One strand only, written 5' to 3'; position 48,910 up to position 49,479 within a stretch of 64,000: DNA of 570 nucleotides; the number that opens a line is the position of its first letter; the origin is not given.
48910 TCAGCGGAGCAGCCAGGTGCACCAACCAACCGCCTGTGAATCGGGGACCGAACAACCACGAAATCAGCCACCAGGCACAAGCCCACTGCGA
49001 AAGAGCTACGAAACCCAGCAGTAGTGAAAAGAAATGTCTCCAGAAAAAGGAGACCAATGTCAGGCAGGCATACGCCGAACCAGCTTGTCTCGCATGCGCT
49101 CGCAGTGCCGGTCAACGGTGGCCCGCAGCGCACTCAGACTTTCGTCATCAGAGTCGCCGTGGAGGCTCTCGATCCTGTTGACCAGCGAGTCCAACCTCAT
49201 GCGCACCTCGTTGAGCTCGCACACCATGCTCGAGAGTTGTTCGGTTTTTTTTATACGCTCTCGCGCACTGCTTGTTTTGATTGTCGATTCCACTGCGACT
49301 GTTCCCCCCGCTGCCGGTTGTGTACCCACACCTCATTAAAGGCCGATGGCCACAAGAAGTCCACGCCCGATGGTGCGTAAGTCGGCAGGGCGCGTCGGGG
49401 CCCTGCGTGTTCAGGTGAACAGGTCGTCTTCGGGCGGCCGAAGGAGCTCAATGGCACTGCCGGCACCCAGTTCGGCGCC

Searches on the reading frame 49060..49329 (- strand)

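Call 72: search_protein_families(library=pfam, proteins=[window:49060-49329:-], max_evalue=0.5)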
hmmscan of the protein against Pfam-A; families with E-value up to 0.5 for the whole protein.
window:49060-49329:- (89 aa): 4 families
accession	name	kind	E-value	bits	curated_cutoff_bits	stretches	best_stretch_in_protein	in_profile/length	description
PF08663.15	HalX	-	0.015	16.2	23.2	0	15-57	20-61/68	HalX domain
PF20379.3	DUF6674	-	0.036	14.1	28.5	1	30-83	36-82/251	Family of unknown function (DUF6674)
PF23991.1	DUF7310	-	0.045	14.7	40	1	12-61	7-54/83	Coiled-coil region of unknown function (DUF7310)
PF13621.12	Cupin_8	-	0.21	11.9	27.4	1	9-82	46-117/252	Cupin-like domain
